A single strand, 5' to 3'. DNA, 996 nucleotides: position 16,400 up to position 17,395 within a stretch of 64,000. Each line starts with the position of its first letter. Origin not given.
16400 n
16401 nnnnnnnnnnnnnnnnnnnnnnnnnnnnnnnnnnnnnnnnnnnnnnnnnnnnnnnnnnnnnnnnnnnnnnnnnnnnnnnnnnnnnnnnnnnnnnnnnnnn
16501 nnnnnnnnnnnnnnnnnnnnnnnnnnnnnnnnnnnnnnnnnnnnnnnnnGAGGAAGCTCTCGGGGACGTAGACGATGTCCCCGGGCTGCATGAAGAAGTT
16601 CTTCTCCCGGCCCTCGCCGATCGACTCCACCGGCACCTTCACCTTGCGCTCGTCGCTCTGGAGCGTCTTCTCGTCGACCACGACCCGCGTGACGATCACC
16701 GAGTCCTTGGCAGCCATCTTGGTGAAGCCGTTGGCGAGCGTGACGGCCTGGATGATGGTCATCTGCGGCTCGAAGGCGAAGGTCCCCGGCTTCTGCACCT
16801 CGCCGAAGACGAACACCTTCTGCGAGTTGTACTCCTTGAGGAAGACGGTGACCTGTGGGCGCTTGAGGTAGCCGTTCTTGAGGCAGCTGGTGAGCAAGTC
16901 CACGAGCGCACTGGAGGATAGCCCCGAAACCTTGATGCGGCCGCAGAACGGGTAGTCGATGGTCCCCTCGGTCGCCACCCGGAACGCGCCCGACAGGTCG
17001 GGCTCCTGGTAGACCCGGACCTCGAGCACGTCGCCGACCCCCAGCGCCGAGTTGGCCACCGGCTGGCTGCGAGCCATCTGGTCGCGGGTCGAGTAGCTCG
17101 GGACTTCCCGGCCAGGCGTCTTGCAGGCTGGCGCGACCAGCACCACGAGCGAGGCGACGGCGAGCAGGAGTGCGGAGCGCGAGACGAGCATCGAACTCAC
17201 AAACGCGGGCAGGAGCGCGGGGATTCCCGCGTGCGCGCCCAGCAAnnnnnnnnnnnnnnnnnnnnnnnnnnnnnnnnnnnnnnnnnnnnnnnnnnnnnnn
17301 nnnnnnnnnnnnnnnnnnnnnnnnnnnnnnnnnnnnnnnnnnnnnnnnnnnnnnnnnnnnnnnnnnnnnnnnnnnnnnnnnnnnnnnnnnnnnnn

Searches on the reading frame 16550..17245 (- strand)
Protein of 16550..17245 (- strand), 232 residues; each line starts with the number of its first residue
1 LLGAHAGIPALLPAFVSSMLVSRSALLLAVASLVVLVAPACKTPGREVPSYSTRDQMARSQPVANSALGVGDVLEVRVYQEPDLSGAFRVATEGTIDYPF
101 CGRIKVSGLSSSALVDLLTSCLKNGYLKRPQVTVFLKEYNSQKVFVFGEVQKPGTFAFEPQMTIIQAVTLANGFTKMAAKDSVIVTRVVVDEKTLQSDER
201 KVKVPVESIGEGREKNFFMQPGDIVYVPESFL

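Call 34: search_protein_families(library=pfam, proteins=[window:16550-17245:-], max_evalue=0.001)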
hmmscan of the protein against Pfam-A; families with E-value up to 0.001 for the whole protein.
seq(232 aa): 3 families
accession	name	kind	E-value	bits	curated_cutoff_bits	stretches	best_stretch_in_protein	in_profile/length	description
PF02563.21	Poly_export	-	4.3e-20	72.1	28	1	64-136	5-76/77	Polysaccharide biosynthesis/export protein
PF22461.2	SLBB_2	-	3.7e-12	46.6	27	1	142-227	1-79/79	SLBB domain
PF10531.15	SLBB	-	4.5e-09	36.4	27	1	143-193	1-50/55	SLBB domain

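Call 36: find_homologous_proteins(query=window:16550-17191:-, max_evalue=1e-20)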
Query seq(214 aa) (214 aa): 747 proteins with E <= 1e-20 among 1559 candidates; the best 120 are listed.
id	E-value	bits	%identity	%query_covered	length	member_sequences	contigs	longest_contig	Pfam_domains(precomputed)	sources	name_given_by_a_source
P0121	8.1e-133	458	100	100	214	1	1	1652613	PF10531.16,PF02563.22,PF22461.3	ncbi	ncbi:MAG: polysaccharide biosynthesis/export family protein [Myxococcales bacterium]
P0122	1.4e-119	415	93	90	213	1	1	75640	PF10531.16,PF02563.22,PF22461.3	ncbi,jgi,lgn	ncbi:MAG TPA: polysaccharide biosynthesis/export family protein [Myxococcales bacterium]|jgi:polysac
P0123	9.6e-118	409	87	100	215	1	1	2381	PF10531.16,PF02563.22,PF22461.3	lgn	-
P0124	4.3e-115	400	91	90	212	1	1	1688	PF10531.16,PF02563.22,PF22461.3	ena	-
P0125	5.4e-115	400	86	100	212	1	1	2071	PF10531.16,PF02563.22,PF22461.3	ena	-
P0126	1.0e-112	393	89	90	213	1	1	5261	PF10531.16,PF02563.22,PF22461.3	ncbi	-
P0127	2.9e-108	378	84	91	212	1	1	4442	PF10531.16,PF02563.22,PF22461.3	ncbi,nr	ncbi:MAG: polysaccharide export protein [Deltaproteobacteria bacterium]|nr:polysaccharide export pro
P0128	3.0e-107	375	84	90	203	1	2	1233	PF10531.16,PF02563.22,PF22461.3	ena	-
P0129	9.4e-107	373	77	100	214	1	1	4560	PF10531.16,PF02563.22,PF22461.3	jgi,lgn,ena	-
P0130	2.5e-104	365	80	90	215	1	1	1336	PF10531.16,PF02563.22,PF22461.3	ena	-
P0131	1.1e-103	363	82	90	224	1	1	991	PF10531.16,PF02563.22,PF22461.3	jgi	-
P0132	1.2e-101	356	77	96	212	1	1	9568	PF10531.16,PF02563.22,PF22461.3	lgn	-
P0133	2.7e-101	355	82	90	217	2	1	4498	PF10531.16,PF02563.22,PF22461.3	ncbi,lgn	-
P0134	4.1e-101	355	81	90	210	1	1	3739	PF10531.16,PF02563.22,PF22461.3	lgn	-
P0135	1.8e-99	349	80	90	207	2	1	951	PF10531.16,PF02563.22,PF22461.3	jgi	-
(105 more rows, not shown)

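Call 37: find_encoding_contigs(protein=P0121, flank=10000, max_places=3)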
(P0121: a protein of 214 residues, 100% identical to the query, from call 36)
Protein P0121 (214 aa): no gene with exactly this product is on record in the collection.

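Call 39: list_cluster_members(proteins=[P0121])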
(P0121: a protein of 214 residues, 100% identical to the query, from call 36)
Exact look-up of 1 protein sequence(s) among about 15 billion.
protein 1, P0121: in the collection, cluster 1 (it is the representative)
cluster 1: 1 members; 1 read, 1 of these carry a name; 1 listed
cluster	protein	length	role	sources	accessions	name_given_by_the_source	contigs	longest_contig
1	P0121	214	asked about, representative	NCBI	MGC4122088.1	MAG: polysaccharide biosynthesis/export family protein [Myxococcales bacterium]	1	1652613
